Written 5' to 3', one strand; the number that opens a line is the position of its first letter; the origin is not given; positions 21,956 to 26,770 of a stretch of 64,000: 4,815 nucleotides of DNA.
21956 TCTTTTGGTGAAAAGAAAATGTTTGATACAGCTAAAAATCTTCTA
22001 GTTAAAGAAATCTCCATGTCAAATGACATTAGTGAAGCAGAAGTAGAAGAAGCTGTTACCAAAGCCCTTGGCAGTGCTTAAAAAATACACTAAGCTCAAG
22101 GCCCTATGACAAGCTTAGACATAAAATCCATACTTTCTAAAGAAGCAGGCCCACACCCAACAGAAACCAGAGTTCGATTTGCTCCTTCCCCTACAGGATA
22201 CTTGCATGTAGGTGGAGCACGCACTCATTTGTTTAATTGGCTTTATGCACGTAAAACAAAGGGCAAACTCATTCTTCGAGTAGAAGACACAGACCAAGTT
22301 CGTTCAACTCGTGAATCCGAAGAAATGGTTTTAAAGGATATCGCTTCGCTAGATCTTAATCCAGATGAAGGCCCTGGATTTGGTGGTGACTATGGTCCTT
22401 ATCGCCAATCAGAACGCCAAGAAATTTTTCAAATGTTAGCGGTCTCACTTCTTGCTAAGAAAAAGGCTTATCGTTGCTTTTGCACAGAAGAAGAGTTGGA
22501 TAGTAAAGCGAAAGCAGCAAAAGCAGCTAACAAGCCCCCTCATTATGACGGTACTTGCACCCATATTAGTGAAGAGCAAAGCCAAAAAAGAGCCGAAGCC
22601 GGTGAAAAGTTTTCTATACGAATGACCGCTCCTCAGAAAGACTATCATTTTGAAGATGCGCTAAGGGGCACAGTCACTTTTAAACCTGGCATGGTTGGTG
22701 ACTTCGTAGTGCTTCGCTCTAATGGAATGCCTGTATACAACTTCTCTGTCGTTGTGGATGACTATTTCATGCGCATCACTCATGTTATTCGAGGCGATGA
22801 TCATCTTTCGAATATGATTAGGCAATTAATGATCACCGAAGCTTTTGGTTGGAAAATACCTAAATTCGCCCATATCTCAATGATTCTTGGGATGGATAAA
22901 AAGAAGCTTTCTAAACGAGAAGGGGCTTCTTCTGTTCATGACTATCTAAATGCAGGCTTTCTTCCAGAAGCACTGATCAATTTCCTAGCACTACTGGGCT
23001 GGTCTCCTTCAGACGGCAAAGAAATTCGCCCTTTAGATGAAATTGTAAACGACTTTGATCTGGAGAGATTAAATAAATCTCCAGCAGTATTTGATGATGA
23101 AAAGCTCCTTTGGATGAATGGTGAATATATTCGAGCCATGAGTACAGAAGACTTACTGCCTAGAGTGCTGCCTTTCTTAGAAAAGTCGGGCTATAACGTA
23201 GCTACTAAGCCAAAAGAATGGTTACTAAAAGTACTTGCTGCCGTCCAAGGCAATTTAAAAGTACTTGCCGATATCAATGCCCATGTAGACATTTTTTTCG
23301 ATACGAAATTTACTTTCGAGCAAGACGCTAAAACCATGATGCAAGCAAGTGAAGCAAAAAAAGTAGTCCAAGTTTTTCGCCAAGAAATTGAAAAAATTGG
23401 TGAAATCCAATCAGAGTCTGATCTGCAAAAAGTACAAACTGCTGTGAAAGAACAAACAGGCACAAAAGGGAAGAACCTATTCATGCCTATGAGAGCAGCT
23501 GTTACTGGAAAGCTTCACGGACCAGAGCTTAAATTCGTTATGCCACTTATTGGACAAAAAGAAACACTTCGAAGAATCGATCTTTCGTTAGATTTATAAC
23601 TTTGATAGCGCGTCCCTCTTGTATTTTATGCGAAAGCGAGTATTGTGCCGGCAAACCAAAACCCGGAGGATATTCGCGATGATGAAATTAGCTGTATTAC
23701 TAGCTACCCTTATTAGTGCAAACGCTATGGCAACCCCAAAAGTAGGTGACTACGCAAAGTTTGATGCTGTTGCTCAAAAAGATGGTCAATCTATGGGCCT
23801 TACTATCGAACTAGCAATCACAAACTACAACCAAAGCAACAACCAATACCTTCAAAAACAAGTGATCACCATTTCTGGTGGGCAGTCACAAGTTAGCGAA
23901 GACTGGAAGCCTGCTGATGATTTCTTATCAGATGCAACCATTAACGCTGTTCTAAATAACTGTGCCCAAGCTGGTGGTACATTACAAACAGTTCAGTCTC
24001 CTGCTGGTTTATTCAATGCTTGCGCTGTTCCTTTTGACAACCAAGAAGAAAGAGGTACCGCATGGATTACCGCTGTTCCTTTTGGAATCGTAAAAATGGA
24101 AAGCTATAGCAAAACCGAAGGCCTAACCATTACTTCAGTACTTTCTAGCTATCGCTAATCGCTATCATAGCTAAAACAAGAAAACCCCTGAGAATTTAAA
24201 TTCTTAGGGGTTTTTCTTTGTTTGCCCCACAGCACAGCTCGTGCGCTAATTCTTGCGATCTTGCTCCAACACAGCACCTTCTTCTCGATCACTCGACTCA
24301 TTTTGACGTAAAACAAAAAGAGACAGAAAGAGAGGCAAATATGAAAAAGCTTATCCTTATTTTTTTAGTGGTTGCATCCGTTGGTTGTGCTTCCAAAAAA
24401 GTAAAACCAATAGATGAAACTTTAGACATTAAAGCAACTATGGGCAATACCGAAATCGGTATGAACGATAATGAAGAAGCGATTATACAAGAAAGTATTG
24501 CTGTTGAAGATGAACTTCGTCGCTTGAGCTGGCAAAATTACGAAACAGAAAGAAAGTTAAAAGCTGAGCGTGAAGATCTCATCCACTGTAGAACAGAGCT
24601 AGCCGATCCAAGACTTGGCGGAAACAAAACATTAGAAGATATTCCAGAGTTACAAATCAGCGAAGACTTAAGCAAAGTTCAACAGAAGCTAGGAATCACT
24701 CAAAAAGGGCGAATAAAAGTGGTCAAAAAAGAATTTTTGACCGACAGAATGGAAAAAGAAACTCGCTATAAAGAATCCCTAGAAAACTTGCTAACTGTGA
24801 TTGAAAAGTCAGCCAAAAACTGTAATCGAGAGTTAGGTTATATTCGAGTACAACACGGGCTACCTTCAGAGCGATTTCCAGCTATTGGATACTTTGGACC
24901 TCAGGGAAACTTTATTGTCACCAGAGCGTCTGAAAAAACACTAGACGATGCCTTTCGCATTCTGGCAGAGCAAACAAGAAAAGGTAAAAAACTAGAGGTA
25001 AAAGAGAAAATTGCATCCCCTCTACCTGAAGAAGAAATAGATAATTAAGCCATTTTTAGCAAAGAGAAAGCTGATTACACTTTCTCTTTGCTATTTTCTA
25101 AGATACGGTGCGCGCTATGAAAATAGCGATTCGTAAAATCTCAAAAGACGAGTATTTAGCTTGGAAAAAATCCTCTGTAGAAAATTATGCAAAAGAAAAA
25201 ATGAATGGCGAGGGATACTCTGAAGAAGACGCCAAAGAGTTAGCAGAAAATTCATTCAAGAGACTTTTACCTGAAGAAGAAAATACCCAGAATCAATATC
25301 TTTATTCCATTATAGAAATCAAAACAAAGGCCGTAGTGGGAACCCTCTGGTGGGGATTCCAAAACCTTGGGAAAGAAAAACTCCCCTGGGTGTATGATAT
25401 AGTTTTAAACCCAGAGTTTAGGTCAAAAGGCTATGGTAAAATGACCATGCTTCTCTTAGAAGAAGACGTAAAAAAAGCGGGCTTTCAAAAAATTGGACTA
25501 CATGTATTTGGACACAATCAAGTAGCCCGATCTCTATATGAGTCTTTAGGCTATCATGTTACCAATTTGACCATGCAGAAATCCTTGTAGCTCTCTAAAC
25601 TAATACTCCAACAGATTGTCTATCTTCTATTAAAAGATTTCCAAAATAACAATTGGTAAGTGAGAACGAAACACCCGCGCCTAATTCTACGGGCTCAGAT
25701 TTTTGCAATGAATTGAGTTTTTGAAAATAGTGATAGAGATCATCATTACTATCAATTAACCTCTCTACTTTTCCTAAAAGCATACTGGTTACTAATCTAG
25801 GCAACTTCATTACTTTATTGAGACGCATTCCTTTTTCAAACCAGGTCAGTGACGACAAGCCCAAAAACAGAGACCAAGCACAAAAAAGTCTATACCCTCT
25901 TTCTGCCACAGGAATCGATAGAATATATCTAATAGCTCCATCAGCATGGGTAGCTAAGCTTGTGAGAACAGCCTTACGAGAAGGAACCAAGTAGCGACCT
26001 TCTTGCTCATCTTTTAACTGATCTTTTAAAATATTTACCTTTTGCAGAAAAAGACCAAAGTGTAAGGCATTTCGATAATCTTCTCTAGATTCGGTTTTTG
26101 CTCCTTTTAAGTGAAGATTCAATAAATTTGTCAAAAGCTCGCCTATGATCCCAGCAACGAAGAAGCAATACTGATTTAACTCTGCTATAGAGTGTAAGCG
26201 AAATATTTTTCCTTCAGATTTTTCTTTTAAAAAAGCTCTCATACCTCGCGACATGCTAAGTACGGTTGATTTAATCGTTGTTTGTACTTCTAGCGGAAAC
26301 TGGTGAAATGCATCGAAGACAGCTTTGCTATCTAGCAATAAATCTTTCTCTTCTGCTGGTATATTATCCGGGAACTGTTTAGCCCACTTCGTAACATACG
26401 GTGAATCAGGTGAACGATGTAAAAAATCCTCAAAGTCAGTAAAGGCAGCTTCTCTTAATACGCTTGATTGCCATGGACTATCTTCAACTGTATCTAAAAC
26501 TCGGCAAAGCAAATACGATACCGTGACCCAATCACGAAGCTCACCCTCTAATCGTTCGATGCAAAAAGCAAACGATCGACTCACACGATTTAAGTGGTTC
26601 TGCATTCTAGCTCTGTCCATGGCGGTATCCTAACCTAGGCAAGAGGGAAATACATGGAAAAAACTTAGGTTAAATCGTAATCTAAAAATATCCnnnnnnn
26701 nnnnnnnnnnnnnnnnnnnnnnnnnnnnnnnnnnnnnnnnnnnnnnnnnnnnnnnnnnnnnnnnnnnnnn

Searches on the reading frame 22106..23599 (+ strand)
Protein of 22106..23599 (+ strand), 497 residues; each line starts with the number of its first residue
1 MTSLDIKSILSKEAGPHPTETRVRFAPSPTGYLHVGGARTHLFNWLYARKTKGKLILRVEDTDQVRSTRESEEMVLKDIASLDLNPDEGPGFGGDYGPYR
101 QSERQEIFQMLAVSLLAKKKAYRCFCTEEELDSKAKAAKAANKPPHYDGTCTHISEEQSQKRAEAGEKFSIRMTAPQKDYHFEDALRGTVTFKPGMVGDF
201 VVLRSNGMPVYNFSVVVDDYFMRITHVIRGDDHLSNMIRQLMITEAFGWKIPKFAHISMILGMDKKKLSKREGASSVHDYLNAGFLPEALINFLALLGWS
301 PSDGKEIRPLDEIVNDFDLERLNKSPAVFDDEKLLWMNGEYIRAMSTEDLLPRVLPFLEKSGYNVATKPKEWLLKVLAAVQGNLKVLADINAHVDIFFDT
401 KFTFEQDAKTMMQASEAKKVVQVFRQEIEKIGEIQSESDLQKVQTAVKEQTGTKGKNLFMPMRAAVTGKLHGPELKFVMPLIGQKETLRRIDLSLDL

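Call 21: search_protein_families(library=pfam, proteins=[window:22106-23599:+], max_evalue=0.001)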
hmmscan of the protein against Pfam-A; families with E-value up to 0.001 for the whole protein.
window:22106-23599:+ (497 aa): 2 families
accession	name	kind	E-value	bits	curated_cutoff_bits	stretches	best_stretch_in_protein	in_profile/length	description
PF00749.27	tRNA-synt_1c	-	3.8e-100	335.3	23.4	1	22-336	3-314/314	tRNA synthetases class I (E and Q), catalytic domain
PF19269.4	Anticodon_2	-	1.1e-23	84.6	23.6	1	350-492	2-138/141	Anticodon binding domain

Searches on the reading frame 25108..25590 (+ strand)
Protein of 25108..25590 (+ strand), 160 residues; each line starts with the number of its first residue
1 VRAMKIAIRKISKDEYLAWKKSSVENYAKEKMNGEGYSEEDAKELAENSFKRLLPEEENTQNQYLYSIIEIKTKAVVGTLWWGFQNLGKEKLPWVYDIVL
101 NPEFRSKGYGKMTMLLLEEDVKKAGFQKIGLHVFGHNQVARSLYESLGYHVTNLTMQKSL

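Call 21: search_protein_families(library=pfam, proteins=[window:25108-25590:+], max_evalue=0.001)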
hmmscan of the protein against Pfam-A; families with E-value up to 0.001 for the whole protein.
window:25108-25590:+ (160 aa): 6 families
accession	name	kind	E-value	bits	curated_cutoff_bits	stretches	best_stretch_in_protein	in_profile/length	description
PF00583.31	Acetyltransf_1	-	2.6e-13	50.7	20.7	1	57-149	28-116/116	Acetyltransferase (GNAT) family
PF13508.13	Acetyltransf_7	-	3.2e-07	31.1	27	1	74-150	12-83/84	Acetyltransferase (GNAT) domain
PF08445.16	FR47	-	2.4e-06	27.9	22.1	1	96-152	25-80/86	FR47-like protein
PF13673.13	Acetyltransf_10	-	4.9e-06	27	23.6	1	37-156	5-114/128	Acetyltransferase (GNAT) domain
PF13302.13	Acetyltransf_3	-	3.4e-05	25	25.4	1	15-149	14-137/138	Acetyltransferase (GNAT) domain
PF13420.13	Acetyltransf_4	-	0.00018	22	24.3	1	15-152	11-137/155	Acetyltransferase (GNAT) domain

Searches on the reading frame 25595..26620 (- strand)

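Call 21: search_protein_families(library=pfam, proteins=[window:25595-26620:-], max_evalue=0.001)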
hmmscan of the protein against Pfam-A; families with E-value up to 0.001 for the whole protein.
window:25595-26620:- (341 aa): 1 family
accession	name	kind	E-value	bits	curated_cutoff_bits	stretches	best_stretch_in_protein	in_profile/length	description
PF00494.24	SQS_PSY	-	6.4e-29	101.9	26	1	10-214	1-174/263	Squalene/phytoene synthase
